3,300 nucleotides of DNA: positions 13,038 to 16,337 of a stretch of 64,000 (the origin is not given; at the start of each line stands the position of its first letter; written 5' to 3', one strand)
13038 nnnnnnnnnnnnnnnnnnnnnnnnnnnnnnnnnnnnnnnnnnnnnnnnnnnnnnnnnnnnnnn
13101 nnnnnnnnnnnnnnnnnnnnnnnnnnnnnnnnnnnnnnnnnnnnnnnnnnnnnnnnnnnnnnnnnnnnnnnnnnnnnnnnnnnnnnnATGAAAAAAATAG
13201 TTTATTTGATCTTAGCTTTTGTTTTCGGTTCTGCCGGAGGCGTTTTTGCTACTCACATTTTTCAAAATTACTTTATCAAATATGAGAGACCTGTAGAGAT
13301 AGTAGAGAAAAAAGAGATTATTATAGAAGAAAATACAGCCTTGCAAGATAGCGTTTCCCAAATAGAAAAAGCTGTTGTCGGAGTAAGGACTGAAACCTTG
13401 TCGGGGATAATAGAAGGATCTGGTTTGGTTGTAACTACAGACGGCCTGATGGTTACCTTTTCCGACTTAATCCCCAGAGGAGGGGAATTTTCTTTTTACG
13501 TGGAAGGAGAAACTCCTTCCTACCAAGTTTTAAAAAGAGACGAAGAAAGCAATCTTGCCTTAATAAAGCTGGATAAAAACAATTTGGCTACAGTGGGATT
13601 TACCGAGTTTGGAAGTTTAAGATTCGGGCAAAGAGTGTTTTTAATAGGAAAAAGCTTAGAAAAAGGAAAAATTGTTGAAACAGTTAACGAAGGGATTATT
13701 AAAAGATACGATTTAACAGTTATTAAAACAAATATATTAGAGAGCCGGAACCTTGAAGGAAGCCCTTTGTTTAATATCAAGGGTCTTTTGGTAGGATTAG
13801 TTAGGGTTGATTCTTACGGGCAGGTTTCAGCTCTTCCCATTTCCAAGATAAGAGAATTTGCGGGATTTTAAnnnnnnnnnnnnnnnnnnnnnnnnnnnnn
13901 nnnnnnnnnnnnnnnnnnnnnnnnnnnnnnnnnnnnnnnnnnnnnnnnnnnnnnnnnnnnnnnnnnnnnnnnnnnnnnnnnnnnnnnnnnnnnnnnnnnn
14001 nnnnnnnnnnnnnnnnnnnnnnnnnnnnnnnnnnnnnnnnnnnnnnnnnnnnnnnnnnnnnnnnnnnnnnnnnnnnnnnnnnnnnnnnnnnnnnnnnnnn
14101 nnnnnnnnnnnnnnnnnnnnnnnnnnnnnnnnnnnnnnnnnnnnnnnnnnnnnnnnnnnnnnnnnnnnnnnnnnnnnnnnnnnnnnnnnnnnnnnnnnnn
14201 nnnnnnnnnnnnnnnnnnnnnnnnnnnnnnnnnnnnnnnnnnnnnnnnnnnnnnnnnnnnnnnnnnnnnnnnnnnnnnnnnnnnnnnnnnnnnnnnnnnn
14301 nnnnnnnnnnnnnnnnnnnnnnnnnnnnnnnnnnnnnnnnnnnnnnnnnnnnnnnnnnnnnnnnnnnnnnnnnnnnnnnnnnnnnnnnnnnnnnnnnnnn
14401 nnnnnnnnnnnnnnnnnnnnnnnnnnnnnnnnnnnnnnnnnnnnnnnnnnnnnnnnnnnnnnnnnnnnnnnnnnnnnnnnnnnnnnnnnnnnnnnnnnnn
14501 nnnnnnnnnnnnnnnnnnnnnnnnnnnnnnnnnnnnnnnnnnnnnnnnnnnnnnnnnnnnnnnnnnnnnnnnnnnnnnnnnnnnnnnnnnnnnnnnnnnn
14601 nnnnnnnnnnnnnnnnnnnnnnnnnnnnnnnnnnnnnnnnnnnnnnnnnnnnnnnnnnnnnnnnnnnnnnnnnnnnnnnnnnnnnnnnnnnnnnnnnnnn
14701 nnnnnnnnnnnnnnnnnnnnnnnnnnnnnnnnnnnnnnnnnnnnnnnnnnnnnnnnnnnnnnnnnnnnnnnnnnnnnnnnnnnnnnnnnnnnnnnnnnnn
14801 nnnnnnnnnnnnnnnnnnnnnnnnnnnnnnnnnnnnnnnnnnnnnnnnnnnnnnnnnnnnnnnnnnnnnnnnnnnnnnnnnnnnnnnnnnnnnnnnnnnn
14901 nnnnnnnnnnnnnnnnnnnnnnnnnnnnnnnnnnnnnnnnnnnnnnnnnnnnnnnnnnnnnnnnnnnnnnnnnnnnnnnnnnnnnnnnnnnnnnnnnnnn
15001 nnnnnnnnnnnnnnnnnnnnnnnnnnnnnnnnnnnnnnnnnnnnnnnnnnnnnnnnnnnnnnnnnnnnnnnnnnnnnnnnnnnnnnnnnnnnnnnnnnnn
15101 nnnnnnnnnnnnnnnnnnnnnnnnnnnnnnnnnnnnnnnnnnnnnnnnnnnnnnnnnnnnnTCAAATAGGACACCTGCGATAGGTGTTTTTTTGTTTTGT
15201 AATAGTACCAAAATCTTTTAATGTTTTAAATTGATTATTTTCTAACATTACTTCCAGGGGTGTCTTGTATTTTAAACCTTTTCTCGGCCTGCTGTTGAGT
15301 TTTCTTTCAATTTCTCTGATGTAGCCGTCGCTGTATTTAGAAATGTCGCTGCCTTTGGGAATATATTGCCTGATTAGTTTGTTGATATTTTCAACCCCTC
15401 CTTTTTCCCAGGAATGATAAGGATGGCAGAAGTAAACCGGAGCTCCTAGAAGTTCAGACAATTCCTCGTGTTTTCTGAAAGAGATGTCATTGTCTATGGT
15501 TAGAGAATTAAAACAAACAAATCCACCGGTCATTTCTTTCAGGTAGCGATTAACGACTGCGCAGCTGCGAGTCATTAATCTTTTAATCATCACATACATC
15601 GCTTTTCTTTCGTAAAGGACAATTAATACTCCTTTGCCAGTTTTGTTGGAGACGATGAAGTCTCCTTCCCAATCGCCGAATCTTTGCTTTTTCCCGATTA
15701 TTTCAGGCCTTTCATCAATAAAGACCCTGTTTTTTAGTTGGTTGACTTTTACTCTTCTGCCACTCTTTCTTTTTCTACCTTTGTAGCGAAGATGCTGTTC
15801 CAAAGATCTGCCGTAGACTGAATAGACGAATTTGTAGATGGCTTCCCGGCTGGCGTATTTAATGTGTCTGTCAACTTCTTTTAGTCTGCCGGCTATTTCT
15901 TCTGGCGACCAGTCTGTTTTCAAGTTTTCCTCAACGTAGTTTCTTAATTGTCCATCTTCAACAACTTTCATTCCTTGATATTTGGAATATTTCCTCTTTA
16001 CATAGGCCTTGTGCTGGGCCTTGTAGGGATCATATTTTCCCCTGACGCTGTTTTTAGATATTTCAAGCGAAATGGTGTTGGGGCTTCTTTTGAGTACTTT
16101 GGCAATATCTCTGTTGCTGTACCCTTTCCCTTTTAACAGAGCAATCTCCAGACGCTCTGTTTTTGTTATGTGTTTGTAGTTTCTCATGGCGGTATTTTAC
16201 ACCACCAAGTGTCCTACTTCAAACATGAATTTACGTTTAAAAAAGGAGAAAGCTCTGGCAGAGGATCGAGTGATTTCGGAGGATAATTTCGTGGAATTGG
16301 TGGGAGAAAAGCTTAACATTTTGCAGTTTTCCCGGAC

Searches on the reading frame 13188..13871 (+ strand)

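Call 60: search_protein_families(library=pfam, proteins=[window:13188-13871:+], max_evalue=0.0001)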
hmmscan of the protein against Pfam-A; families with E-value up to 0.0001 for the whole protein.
window:13188-13871:+ (227 aa): 1 family
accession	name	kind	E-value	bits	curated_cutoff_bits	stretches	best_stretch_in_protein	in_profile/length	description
PF13365.12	Trypsin_2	-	6.3e-11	43.6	27.6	1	77-204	1-144/144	Trypsin-like peptidase domain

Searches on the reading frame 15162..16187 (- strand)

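Call 60: search_protein_families(library=pfam, proteins=[window:15162-16187:-], max_evalue=0.0001)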
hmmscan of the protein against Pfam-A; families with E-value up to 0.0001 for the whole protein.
window:15162-16187:- (341 aa): 2 families
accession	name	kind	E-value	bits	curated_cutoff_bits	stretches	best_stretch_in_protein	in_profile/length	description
PF13936.12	HTH_38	-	7.5e-13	48.4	27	1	4-46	2-44/44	Helix-turn-helix domain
PF13384.12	HTH_23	-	8.4e-05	22.7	24.6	0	8-40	3-35/50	Homeodomain-like domain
